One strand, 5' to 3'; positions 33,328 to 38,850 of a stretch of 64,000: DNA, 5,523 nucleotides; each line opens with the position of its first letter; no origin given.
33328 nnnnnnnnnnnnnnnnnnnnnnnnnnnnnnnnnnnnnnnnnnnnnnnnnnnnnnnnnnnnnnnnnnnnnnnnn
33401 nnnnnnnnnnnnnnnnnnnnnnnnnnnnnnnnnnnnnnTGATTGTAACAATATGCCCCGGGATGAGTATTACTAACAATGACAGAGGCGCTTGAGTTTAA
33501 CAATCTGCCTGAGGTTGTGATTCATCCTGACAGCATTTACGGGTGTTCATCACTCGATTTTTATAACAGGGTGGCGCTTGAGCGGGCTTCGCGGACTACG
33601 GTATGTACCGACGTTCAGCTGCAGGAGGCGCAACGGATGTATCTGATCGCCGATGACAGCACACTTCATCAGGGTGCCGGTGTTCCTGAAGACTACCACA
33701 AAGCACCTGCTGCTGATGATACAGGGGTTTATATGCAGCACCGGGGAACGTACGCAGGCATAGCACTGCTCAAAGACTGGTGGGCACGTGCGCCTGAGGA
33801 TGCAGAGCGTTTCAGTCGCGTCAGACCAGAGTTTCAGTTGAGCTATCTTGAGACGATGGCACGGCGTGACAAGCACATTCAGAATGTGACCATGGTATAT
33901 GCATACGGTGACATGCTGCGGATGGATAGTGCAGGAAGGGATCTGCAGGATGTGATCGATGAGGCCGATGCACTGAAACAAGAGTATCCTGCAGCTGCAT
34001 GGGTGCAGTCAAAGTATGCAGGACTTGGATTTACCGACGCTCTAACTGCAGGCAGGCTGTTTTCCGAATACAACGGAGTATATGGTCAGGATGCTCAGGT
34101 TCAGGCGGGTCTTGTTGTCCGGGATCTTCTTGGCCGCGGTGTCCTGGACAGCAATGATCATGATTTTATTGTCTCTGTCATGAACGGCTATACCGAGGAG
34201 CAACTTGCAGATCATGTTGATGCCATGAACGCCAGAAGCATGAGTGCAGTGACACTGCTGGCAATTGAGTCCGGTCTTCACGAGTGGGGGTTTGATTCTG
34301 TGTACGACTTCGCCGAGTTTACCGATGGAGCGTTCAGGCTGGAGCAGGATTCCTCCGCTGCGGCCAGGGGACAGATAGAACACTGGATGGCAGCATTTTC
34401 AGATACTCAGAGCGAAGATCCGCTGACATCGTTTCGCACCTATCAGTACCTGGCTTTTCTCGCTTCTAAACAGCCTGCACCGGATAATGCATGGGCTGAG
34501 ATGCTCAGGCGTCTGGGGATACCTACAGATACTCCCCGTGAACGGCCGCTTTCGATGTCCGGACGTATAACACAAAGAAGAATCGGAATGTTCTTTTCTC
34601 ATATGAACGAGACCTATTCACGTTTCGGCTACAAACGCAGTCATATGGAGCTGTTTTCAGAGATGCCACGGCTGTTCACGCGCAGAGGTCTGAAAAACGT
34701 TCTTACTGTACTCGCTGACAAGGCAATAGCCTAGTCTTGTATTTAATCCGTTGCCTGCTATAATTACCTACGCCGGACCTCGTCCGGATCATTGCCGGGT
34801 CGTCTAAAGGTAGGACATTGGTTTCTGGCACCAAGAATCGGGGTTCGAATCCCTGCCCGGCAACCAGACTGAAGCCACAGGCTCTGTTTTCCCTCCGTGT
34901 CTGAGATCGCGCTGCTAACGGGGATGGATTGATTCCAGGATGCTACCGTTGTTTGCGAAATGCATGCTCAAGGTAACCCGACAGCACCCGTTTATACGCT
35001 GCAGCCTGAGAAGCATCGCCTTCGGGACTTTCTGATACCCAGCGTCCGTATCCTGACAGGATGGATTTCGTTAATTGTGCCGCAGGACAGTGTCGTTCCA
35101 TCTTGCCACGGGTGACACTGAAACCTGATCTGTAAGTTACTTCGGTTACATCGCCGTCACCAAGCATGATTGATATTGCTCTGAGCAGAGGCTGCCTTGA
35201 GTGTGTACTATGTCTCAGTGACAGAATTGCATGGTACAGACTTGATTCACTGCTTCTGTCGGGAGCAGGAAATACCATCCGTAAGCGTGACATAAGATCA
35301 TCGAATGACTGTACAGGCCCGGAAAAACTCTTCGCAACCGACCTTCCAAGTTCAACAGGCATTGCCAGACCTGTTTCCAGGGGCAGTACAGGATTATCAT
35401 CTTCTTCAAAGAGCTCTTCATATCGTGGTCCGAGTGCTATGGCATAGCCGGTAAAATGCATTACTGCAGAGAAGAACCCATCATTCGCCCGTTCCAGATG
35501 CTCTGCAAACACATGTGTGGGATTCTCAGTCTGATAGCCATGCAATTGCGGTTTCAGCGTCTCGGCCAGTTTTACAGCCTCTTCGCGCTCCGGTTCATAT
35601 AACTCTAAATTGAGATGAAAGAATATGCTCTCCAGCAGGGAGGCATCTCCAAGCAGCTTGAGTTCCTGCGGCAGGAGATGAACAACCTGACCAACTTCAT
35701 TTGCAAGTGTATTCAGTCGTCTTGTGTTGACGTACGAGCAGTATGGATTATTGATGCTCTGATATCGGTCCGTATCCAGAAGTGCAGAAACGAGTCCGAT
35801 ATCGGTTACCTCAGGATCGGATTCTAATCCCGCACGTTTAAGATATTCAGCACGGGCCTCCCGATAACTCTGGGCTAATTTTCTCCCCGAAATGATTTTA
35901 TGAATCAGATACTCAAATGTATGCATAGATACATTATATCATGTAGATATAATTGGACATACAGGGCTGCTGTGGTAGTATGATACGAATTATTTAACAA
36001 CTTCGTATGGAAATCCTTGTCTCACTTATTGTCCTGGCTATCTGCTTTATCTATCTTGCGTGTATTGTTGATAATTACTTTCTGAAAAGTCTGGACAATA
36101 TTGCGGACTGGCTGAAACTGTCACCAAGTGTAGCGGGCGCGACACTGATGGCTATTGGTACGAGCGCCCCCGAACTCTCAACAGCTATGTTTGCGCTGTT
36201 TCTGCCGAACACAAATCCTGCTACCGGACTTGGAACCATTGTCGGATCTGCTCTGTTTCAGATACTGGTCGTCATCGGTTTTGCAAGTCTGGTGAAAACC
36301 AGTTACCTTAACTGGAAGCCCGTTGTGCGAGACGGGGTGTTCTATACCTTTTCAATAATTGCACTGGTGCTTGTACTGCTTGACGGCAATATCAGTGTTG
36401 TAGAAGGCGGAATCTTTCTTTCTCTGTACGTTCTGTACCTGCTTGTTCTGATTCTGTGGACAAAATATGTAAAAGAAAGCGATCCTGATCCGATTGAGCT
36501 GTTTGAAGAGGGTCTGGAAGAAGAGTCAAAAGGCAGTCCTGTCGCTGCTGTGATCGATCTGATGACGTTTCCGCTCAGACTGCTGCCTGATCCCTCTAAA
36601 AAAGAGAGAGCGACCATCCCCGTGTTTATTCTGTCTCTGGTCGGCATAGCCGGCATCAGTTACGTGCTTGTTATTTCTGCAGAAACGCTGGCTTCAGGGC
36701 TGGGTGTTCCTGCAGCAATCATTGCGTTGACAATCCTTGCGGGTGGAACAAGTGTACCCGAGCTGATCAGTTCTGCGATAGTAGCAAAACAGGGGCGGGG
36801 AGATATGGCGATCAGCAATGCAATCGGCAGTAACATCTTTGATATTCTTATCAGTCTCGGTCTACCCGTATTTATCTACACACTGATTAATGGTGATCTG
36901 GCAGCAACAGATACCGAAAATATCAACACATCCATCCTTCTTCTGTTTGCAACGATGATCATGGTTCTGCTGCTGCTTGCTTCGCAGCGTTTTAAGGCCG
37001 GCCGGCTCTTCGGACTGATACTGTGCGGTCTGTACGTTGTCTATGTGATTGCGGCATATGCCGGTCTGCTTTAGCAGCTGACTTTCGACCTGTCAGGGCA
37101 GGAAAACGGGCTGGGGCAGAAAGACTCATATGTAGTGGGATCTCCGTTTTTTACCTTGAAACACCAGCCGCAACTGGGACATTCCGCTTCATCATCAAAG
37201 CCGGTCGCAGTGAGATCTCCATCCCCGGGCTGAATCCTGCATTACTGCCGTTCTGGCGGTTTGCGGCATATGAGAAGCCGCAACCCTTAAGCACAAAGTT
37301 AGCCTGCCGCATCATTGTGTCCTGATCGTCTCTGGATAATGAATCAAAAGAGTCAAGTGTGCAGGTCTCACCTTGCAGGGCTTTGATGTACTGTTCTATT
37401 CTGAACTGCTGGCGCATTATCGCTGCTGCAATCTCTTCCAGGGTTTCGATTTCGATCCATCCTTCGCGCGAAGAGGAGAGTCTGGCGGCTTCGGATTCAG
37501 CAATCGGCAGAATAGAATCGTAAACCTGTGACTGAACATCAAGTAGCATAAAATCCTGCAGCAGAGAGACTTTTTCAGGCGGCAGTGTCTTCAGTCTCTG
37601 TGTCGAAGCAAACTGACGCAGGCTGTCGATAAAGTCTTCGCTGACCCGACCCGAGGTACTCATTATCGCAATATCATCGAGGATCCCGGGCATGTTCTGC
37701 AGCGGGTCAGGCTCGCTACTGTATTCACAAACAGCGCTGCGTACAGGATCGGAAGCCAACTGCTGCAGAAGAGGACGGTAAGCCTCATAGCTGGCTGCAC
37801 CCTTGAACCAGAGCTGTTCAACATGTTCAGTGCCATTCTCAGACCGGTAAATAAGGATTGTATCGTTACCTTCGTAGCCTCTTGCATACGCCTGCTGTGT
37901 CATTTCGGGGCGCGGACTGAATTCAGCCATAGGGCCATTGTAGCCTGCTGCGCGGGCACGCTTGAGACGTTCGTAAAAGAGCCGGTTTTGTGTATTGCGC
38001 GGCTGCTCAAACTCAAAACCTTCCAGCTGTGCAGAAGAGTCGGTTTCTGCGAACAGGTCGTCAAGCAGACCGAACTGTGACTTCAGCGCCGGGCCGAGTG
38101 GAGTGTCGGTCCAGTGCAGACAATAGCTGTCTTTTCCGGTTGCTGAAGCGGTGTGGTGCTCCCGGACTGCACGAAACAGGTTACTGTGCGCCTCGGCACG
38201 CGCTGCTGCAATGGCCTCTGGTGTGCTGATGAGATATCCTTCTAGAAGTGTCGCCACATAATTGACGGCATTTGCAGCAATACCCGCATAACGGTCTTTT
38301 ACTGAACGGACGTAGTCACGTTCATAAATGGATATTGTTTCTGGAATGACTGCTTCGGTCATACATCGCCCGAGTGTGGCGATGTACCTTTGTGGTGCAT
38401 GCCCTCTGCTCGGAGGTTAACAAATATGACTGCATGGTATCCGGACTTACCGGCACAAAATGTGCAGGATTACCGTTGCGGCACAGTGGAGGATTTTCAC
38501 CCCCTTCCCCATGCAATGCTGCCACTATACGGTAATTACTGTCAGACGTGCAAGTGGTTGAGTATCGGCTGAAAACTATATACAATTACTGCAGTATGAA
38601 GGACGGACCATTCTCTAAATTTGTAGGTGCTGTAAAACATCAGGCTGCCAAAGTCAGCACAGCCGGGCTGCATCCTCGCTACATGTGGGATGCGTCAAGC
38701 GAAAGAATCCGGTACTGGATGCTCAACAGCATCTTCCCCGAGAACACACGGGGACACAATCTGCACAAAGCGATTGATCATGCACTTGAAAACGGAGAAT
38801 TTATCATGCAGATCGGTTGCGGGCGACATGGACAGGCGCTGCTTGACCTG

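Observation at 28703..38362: ORFan island around tRNA-Gln with a tandem array of four diverged paralogs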

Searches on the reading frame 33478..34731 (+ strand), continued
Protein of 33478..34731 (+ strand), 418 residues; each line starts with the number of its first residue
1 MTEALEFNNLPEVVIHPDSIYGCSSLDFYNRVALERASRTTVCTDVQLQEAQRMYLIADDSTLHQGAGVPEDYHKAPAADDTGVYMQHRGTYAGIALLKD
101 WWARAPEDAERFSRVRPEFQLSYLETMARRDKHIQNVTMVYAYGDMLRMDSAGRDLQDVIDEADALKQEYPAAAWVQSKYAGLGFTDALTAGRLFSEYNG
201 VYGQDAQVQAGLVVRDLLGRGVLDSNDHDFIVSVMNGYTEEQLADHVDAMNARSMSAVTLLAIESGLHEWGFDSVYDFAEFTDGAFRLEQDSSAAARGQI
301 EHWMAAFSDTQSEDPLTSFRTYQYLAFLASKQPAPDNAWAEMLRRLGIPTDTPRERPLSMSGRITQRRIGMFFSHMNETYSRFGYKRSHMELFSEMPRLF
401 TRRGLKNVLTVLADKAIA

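Call 109: search_protein_families(library=pfam, proteins=[L005:8433-9905:+, L005:12131-12979:+, L005:15782-16399:+, L005:14412-15209:+, L008:4342-4581:+], max_evalue=0.01)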
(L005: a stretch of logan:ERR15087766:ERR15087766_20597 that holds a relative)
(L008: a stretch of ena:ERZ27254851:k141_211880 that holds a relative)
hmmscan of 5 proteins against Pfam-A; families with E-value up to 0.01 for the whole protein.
L005:8433-9905:+ (490 aa): 1 family
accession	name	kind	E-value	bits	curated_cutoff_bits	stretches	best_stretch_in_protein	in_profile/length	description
PF04773.18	FecR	-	1.1e-13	51.9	24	1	81-180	1-97/97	FecR protein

L005:12131-12979:+ (282 aa): 1 family
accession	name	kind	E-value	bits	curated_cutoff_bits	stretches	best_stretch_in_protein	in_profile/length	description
PF02572.21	CobA_CobO_BtuR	-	2.9e-22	80.1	25.7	1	103-282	5-172/172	ATP:corrinoid adenosyltransferase BtuR/CobO/CobP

L005:15782-16399:+ (205 aa): 0 families

L005:14412-15209:+ (265 aa): 2 families
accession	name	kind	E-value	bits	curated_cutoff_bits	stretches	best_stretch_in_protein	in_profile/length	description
PF08241.18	Methyltransf_11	-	2e-07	32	21.2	1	65-155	2-94/95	Methyltransferase domain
PF13649.12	Methyltransf_25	-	4.6e-05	24.5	27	1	63-151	1-96/97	Methyltransferase domain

L008:4342-4581:+ (79 aa): 0 families

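Call 115: find_encoding_contigs(protein=P0014, flank=10000)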
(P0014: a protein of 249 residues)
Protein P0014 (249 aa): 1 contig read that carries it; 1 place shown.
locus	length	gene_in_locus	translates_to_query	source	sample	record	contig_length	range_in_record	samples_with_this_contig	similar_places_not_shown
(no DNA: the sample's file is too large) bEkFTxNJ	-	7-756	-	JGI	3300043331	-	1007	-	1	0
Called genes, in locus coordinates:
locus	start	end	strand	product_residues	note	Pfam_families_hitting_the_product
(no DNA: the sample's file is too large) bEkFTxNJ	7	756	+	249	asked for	-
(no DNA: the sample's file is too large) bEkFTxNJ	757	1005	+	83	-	?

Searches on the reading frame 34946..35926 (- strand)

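Call 5: search_protein_families(library=pfam, proteins=[window:34946-35926:-], max_evalue=1)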
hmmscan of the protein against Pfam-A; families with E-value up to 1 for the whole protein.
window:34946-35926:- (327 aa): 1 family
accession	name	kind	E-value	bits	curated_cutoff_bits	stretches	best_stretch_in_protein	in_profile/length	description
PF00533.33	BRCT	-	0.21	12.3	21.3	1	102-145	10-53/78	BRCA1 C Terminus (BRCT) domain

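Call 27: search_protein_families(library=phrogs, proteins=[window:34946-35926:-], max_evalue=0.1)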
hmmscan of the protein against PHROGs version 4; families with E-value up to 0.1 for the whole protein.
window:34946-35926:- (327 aa): 0 families

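Call 28: search_protein_families(library=ncbifam, proteins=[window:34946-35926:-], max_evalue=0.1)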
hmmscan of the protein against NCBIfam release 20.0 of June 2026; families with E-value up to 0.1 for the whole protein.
window:34946-35926:- (327 aa): 0 families

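Call 29: search_protein_families(library=padloc, proteins=[window:34946-35926:-], max_evalue=0.1)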
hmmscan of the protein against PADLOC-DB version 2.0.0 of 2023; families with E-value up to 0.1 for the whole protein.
window:34946-35926:- (327 aa): 0 families

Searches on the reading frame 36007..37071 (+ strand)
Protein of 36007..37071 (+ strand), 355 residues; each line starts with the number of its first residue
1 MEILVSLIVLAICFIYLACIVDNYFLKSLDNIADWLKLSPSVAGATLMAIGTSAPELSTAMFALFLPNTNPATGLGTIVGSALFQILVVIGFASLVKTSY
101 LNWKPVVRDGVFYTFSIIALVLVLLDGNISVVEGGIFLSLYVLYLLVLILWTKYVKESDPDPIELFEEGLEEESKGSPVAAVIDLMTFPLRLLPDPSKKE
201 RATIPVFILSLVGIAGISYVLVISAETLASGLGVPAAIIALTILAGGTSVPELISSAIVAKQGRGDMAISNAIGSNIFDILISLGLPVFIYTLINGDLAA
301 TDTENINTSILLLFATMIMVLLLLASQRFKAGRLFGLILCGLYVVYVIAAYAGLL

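Call 109: search_protein_families(library=pfam, proteins=[window:36007-37071:+], max_evalue=0.01)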
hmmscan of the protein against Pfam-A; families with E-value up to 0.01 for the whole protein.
window:36007-37071:+ (355 aa): 1 family
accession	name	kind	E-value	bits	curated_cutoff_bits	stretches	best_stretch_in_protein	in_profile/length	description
PF01699.29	Na_Ca_ex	-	4e-56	189.6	24.9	2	206-351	5-150/151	Sodium/calcium exchanger protein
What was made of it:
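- Checked: 36007-37074 is a clear Na+/Ca2+ exchanger (PF01699, 4e-56, call 109).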

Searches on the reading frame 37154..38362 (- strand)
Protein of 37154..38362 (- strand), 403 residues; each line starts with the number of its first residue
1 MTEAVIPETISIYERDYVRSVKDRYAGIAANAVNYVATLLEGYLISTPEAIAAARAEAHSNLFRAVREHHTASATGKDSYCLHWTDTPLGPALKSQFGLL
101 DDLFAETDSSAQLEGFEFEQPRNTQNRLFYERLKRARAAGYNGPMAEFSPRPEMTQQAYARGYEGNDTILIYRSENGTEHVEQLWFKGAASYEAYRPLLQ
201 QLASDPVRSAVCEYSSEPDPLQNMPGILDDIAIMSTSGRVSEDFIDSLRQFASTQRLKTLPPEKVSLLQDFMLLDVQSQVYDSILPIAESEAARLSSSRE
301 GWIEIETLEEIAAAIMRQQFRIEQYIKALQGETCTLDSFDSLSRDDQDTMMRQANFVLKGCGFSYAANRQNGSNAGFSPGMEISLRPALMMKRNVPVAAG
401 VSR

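Call 5: search_protein_families(library=pfam, proteins=[window:37154-38362:-], max_evalue=1)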
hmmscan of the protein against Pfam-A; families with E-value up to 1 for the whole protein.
window:37154-38362:- (403 aa): 1 family
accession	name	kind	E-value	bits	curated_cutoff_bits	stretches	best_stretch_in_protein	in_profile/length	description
PF17452.7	YnfE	-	0.17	12.6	25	1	315-342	29-56/78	Uncharacterized YnfE-like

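Call 27: search_protein_families(library=phrogs, proteins=[window:37154-38362:-], max_evalue=0.1)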
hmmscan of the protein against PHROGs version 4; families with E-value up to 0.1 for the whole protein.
window:37154-38362:- (403 aa): 0 families

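Call 28: search_protein_families(library=ncbifam, proteins=[window:37154-38362:-], max_evalue=0.1)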
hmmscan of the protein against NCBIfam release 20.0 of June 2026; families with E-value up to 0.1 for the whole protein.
window:37154-38362:- (403 aa): 0 families

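Call 29: search_protein_families(library=padloc, proteins=[window:37154-38362:-], max_evalue=0.1)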
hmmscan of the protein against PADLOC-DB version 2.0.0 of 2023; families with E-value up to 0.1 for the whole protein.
window:37154-38362:- (403 aa): 0 families

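Call 108: search_solved_structures(query=window:37154-38362:-, max_evalue=10)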
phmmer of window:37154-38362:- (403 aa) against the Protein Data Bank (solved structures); distinct sequences matched with E-value up to 10: 0.

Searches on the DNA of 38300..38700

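Call 103: search_rna_families(source=window, start=38300, end=38700, threshold=evalue, max_evalue=0.01, show_alignments=1)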
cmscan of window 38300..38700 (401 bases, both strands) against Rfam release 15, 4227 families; matches with E-value up to 0.01: 1.
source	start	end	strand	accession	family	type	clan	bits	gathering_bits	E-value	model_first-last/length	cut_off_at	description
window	38415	38557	-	RF00174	Cobalamin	Cis-reg; riboswitch;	CL00101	44.8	31.5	3.3e-10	1-189/189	no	Cobalamin riboswitch aptamer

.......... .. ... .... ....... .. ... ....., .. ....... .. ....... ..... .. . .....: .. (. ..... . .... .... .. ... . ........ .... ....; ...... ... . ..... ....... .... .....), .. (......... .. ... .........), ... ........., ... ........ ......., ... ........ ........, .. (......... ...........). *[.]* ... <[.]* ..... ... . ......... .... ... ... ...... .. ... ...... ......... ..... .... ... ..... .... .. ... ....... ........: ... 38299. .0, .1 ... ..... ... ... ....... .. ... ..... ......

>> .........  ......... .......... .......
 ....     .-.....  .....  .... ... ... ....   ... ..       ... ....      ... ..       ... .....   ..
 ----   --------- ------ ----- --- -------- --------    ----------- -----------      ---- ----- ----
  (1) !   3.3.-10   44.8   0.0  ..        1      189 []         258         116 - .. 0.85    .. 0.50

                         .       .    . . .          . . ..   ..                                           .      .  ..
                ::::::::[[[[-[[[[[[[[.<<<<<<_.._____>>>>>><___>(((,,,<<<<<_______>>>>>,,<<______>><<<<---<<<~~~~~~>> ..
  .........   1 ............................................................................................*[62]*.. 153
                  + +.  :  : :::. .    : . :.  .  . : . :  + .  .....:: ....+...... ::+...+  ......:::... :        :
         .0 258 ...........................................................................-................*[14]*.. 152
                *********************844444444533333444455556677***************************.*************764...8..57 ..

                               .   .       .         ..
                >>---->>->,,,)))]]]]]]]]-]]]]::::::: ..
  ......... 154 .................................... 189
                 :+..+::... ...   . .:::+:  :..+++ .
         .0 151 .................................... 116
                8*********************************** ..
